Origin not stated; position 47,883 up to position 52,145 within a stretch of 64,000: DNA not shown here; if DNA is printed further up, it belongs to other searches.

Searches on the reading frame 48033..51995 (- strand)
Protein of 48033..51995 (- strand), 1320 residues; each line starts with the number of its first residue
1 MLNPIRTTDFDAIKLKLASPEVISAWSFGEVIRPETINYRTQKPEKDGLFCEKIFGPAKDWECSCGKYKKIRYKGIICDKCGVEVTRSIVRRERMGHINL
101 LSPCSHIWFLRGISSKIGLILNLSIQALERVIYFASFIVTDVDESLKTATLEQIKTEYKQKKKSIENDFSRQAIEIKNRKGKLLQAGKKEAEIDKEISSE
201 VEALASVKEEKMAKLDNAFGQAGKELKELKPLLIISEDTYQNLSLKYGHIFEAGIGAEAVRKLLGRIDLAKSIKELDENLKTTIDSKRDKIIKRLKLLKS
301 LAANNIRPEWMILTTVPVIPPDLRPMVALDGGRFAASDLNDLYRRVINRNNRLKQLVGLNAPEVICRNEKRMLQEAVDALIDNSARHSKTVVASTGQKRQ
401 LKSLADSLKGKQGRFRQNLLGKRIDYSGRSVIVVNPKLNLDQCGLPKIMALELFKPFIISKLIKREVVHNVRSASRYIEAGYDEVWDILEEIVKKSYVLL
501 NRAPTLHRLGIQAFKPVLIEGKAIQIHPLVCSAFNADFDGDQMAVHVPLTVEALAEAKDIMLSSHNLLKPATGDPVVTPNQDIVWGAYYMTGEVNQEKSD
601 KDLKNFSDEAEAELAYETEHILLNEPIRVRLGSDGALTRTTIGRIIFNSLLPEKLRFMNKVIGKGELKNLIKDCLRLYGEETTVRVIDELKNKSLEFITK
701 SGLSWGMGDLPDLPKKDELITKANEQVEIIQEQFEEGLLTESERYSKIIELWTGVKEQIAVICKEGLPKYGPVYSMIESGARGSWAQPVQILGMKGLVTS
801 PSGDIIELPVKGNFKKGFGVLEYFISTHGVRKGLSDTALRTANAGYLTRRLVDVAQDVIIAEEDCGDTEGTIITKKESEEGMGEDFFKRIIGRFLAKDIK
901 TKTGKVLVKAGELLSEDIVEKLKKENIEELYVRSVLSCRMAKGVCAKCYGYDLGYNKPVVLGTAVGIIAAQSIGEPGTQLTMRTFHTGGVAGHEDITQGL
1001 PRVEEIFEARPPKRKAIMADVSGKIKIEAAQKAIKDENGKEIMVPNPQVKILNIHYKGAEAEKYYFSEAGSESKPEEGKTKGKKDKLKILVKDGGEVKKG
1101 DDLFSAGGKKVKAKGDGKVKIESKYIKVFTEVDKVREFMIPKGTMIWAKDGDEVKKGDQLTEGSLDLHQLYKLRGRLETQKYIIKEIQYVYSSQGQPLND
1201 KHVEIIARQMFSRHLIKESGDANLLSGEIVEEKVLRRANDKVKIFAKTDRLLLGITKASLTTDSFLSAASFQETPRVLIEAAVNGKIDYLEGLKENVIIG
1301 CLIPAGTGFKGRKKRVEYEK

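Call 6: search_protein_families(library=pfam, proteins=[window:48033-51995:-])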
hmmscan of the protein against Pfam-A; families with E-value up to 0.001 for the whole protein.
window:48033-51995:- (1320 aa): 5 families
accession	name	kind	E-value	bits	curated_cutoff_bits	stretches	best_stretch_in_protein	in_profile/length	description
PF04997.17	RNA_pol_Rpb1_1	-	5.7e-75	253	39.7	1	9-419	3-312/312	RNA polymerase Rpb1, domain 1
PF04998.22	RNA_pol_Rpb1_5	-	5.4e-60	203.5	28.5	1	817-1260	1-264/267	RNA polymerase Rpb1, domain 5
PF00623.25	RNA_pol_Rpb1_2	-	2.8e-39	135.5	25.3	2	486-562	89-165/166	RNA polymerase Rpb1, domain 2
PF04983.23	RNA_pol_Rpb1_3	-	3.2e-24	86.1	28.9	1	566-710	1-162/162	RNA polymerase Rpb1, domain 3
PF05000.22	RNA_pol_Rpb1_4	-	1.3e-07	31.9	24.8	1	753-814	31-106/107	RNA polymerase Rpb1, domain 4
